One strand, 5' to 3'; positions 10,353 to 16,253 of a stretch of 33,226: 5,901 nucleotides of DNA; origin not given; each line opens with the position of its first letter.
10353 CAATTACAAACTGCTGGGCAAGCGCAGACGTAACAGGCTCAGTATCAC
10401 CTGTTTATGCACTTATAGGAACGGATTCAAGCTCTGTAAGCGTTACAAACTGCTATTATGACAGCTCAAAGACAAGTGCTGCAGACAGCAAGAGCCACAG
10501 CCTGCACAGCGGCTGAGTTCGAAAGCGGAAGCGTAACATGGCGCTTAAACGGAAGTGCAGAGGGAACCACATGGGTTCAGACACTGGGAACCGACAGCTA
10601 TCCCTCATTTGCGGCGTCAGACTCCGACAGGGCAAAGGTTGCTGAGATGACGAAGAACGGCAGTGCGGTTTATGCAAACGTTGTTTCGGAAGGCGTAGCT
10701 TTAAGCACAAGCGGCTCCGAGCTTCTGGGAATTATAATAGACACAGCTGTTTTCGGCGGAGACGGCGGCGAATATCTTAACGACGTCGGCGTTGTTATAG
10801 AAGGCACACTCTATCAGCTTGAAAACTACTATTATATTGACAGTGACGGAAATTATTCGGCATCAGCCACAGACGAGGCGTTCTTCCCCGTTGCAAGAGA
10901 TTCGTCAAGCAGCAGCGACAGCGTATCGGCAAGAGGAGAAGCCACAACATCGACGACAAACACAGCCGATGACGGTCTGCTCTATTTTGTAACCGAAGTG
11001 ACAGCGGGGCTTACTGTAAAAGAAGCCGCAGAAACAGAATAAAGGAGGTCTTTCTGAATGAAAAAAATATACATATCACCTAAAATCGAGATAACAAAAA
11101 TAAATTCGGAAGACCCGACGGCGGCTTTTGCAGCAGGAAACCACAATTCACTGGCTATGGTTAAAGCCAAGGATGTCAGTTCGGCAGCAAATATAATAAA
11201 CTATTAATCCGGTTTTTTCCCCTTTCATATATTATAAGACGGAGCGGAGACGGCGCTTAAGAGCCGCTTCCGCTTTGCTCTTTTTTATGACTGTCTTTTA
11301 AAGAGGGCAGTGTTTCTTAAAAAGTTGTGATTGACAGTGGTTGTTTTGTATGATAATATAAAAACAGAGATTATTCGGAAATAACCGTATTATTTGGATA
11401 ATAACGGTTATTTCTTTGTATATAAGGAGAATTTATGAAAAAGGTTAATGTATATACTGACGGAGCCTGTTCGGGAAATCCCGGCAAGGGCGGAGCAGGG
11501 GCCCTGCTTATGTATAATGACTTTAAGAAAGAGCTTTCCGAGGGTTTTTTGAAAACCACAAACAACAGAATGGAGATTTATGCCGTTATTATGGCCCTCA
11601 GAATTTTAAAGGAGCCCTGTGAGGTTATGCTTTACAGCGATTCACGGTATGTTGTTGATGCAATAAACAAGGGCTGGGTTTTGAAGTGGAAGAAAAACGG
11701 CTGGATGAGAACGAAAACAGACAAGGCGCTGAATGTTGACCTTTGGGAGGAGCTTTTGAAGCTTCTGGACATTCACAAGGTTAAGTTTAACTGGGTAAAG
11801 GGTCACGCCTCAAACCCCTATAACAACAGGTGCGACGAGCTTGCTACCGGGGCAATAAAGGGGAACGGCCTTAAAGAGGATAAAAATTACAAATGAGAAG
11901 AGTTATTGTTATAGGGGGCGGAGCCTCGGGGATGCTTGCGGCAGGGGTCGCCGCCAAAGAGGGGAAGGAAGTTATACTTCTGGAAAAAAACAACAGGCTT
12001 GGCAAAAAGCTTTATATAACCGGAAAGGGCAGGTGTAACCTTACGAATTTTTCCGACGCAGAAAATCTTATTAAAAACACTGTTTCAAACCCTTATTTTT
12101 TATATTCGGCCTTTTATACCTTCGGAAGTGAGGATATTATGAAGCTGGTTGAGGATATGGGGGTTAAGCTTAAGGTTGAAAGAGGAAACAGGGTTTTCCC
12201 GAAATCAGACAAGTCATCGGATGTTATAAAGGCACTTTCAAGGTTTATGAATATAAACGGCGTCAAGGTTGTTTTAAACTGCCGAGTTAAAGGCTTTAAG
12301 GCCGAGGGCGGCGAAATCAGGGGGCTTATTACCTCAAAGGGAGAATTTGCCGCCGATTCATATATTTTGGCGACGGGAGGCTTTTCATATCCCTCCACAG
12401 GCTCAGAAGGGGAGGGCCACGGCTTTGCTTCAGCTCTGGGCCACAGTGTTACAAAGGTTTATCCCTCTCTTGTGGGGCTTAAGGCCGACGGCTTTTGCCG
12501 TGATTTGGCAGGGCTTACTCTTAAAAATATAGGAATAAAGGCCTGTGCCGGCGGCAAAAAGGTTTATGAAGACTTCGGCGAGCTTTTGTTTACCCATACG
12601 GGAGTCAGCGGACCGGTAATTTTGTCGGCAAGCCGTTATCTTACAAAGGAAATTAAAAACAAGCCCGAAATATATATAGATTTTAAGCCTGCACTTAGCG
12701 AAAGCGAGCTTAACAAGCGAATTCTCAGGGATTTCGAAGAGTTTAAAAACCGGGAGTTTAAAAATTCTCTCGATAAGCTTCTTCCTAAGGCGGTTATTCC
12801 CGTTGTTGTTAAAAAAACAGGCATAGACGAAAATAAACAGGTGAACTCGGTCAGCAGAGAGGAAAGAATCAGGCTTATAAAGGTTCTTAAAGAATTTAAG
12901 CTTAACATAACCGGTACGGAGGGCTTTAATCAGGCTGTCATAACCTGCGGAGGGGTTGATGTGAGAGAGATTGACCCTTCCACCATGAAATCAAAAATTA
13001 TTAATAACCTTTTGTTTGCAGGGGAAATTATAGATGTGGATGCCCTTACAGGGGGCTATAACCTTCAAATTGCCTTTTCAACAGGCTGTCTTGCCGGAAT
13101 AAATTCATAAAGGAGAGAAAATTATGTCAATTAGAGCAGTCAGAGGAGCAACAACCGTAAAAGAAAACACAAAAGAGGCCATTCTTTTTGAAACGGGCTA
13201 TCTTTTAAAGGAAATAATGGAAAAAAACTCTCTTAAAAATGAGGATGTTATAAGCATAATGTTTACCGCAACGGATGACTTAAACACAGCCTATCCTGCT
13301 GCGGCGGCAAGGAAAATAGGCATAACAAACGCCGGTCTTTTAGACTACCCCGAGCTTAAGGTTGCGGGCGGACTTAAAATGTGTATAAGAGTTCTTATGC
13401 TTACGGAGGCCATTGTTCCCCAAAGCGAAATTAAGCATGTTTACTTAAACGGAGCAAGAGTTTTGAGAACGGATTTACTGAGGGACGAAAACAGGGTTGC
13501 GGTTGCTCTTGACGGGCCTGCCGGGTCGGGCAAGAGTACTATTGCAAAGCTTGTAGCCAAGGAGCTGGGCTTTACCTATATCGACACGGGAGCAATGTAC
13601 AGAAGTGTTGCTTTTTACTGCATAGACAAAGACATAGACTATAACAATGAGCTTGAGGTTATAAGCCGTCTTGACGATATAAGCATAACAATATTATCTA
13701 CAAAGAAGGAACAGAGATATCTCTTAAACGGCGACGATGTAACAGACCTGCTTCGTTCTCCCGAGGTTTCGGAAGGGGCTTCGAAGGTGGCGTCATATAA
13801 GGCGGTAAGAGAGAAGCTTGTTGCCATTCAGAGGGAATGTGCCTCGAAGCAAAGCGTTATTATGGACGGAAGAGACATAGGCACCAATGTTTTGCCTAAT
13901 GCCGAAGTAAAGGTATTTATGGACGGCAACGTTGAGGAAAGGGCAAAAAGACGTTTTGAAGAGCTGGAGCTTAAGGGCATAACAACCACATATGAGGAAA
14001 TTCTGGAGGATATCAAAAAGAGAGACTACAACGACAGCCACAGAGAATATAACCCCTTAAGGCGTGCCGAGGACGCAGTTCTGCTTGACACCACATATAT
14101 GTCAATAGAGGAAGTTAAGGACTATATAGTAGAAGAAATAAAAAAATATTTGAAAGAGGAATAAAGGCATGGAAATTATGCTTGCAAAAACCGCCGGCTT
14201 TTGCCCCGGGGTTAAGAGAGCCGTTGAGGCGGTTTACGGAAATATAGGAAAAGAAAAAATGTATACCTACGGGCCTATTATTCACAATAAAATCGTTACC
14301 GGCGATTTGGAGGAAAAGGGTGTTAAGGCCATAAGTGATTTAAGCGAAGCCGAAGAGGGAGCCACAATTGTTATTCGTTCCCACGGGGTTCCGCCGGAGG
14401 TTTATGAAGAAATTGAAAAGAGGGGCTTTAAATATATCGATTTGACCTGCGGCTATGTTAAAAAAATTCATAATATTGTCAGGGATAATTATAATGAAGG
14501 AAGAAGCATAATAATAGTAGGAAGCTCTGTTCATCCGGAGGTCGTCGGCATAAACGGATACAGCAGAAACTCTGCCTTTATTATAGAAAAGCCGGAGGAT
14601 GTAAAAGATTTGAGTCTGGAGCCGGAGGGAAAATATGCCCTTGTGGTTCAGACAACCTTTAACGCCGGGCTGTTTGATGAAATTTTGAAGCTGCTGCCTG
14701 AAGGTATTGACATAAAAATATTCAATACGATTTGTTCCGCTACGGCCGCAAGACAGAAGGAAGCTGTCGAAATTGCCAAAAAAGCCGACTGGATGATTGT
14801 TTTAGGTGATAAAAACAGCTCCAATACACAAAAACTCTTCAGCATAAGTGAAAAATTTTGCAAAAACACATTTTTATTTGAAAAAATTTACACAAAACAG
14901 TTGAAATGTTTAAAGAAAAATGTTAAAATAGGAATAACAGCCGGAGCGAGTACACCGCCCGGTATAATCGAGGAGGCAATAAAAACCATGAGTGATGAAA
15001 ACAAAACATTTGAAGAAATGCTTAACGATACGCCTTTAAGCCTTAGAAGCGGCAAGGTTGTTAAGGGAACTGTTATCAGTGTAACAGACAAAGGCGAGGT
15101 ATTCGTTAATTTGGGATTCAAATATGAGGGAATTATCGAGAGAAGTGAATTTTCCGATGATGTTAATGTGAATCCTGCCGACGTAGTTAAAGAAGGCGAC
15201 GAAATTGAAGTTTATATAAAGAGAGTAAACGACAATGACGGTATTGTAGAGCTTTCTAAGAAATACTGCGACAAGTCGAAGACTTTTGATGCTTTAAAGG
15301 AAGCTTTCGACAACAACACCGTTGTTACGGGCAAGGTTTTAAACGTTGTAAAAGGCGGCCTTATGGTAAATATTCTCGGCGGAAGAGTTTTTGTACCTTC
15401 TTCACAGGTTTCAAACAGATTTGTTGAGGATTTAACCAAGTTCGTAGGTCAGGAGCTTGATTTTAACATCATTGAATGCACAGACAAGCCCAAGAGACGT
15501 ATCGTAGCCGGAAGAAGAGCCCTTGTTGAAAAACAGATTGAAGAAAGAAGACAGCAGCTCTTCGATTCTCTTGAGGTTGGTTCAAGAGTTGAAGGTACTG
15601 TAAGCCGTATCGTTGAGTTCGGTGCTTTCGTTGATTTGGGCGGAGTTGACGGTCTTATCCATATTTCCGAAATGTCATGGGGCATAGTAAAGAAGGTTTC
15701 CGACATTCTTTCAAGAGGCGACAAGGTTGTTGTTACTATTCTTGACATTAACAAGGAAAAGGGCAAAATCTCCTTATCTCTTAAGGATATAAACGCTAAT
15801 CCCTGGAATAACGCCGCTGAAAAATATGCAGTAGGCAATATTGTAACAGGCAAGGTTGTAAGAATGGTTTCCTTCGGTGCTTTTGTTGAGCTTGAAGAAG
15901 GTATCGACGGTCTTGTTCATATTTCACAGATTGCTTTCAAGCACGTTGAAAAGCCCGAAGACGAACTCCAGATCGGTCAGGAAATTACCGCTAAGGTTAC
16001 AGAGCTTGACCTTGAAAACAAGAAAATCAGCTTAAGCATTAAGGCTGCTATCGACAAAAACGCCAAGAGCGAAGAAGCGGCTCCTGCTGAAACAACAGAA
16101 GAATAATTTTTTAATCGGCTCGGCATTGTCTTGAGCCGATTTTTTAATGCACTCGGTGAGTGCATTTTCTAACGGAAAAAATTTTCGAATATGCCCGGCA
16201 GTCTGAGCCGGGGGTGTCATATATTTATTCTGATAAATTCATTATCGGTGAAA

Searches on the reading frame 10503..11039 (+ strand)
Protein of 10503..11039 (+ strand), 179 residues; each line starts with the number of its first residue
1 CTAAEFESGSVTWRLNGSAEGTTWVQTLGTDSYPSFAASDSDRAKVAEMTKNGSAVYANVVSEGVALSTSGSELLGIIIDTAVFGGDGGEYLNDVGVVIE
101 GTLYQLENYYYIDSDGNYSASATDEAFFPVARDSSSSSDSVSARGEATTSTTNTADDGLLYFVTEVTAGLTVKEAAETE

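Call 9: search_protein_families(library=pfam, proteins=[window:10503-11039:+], max_evalue=0.01)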
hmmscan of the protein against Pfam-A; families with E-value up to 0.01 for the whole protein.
window:10503-11039:+ (179 aa): 0 families

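Call 62: search_protein_families(library=ncbifam, proteins=[window:10503-11039:+], max_evalue=1)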
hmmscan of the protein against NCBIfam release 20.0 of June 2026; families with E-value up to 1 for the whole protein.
window:10503-11039:+ (179 aa): 0 families

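Call 63: search_solved_structures(query=window:10503-11039:+, max_evalue=1)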
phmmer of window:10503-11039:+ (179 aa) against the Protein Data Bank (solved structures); distinct sequences matched with E-value up to 1: 1.
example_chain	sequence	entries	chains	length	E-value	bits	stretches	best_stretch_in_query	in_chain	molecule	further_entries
3zkq_D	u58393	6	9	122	0.81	13.1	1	5-46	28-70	XA4813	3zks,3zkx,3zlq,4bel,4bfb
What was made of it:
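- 10503..11042 (+): Detached, conserved C-terminal domain of the same protein (about 175 aa), back in the frame of the start codon, with its stop at 11040-11042. It was deposited separately as a 194-aa ORF (10458-11042). No match to a known family or structure (calls 9, 62, 63).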

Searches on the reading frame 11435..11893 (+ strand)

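Call 9: search_protein_families(library=pfam, proteins=[window:11435-11893:+], max_evalue=0.01)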
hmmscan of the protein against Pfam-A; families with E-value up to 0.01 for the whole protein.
window:11435-11893:+ (153 aa): 1 family
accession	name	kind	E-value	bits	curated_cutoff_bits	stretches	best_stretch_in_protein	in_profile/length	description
PF00075.30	RNase_H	-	1.6e-45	155.1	25.8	1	2-140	2-139/141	RNase H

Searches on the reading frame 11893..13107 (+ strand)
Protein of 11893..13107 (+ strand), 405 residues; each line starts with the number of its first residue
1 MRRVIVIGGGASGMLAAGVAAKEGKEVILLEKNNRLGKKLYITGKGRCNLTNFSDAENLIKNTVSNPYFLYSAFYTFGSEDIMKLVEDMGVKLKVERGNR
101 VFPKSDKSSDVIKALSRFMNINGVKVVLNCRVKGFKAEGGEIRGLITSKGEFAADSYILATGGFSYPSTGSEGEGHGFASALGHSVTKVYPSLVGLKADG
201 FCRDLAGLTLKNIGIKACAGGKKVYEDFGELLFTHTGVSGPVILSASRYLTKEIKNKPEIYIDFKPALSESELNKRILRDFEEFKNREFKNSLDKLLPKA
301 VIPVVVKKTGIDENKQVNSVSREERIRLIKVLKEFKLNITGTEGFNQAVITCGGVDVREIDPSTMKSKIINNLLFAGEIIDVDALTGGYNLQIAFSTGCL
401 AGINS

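Call 9: search_protein_families(library=pfam, proteins=[window:11893-13107:+], max_evalue=0.01)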
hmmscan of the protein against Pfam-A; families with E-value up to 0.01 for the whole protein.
window:11893-13107:+ (405 aa): 13 families
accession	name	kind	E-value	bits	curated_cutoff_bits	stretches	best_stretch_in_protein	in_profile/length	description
PF03486.20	HI0933_like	-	2.8e-82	276.3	50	1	3-402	2-242/244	HI0933-like protein Rossmann domain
PF22780.1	HI0933_like_1st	-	1.3e-36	126.4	27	1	190-349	1-164/165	HI0933-like protein barrel and H2TH domain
PF01266.30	DAO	-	2.1e-12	47.7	27.9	2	111-168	151-208/353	FAD dependent oxidoreductase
PF07992.20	Pyr_redox_2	-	1.2e-10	41.8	26.1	2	91-162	166-236/291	Pyridine nucleotide-disulphide oxidoreductase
PF12831.13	FAD_oxidored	-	1.7e-10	41.2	27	1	4-162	2-145/416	FAD dependent oxidoreductase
PF01134.28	GIDA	-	4.8e-09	36.2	22.1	1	4-165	2-152/391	Glucose inhibited division protein A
PF00890.30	FAD_binding_2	-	1.6e-08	34.6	20.4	1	4-37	2-35/414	FAD binding domain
PF13738.12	Pyr_redox_3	-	1.3e-07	31.6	30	1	113-174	85-146/305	Pyridine nucleotide-disulphide oxidoreductase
PF00070.33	Pyr_redox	-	1.6e-07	32.2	22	1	3-38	1-36/82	Pyridine nucleotide-disulphide oxidoreductase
PF13450.12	NAD_binding_8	-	8.7e-07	29.6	21.9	1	6-37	1-32/68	NAD(P)-binding Rossmann-like domain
PF01262.27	AlaDh_PNT_C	-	0.0011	18.9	23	1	3-50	30-78/214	Alanine dehydrogenase/PNT, C-terminal domain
PF01494.25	FAD_binding_3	-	0.0021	17.8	22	1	3-35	3-35/349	FAD binding domain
PF01593.30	Amino_oxidase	-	0.0056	16.5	19.8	0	79-161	175-254/443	Flavin containing amine oxidoreductase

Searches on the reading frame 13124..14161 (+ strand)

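Call 9: search_protein_families(library=pfam, proteins=[window:13124-14161:+], max_evalue=0.01)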
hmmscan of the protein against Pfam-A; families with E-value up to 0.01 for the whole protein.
window:13124-14161:+ (346 aa): 14 families
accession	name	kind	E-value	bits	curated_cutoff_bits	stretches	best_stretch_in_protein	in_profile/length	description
PF02224.24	Cytidylate_kin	-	7.9e-73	245.1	26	1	127-340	1-210/211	Cytidylate kinase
PF07736.16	CM_1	-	3.9e-40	137.3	27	1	3-118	1-116/116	Chorismate mutase type I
PF13189.12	Cytidylate_kin2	-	7.8e-11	42.9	28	1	127-302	2-148/176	Cytidylate kinase-like family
PF13238.12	AAA_18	-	3.1e-07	31.3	29.4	1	127-308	1-119/128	AAA domain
PF13207.12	AAA_17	-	4e-07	30.8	27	1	131-163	2-34/136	AAA domain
PF00004.35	AAA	-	0.00027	21.8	21.2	1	129-155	3-29/131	ATPase family associated with various cellular activities (AAA)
PF03215.21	Rad17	-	0.00037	20.9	23.8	1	112-164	33-87/186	Rad17 P-loop domain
PF01202.28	SKI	-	0.00055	20.5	22.1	1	134-156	2-24/159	Shikimate kinase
PF01712.25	dNK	-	0.00078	19.7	27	0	128-153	2-27/203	Deoxynucleoside kinase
PF24883.2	NPHP3_N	-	0.0024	18.5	24.8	1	125-193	23-82/164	Nephrocystin 3, N-terminal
PF00406.28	ADK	-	0.0044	17.6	26.8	0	131-161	3-33/151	Adenylate kinase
PF13671.12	AAA_33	-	0.0049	17.6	27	0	129-163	4-38/143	AAA domain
PF00931.28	NB-ARC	-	0.0056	16.4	23.5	0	116-147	10-41/248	NB-ARC domain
PF05496.18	RuvB_N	-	0.0064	16.7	27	0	115-154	24-63/159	Holliday junction DNA helicase RuvB P-loop domain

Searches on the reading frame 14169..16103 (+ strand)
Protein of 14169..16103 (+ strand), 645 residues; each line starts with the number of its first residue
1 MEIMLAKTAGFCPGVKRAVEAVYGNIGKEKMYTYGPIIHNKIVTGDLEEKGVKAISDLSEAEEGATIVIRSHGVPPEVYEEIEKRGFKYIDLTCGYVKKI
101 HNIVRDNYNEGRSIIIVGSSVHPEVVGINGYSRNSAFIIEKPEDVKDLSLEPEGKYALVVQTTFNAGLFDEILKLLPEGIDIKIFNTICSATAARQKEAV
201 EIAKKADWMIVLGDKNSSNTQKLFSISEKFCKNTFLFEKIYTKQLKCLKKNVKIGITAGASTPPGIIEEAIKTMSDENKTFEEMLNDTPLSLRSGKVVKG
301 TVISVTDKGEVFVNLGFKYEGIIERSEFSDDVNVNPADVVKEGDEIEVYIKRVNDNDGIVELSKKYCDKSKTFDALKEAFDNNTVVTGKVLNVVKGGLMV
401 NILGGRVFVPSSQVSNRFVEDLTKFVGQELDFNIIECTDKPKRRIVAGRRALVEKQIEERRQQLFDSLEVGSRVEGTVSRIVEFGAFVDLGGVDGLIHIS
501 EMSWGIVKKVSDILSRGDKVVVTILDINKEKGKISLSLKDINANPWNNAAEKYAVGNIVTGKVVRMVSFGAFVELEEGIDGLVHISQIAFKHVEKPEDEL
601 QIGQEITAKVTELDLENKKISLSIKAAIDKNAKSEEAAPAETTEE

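Call 9: search_protein_families(library=pfam, proteins=[window:14169-16103:+], max_evalue=0.01)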
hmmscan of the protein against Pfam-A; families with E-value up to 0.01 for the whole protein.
window:14169-16103:+ (645 aa): 5 families
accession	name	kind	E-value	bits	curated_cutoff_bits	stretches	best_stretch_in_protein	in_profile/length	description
PF02401.23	LYTB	-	6.1e-86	288.4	24.5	1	3-274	1-266/267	LytB protein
PF00575.29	S1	-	1.3e-66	221.3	22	4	553-625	2-74/74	S1 RNA binding domain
PF23459.1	S1_RRP5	-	6.1e-15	56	27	2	292-363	1-71/72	RRP5 S1 domain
PF21710.3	Spt6_S1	-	6.3e-11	42.9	27.5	1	551-625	12-87/91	Spt6, S1/OB domain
PF13509.12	S1_2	-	1e-06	29.1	21.8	0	555-591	1-36/61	S1 domain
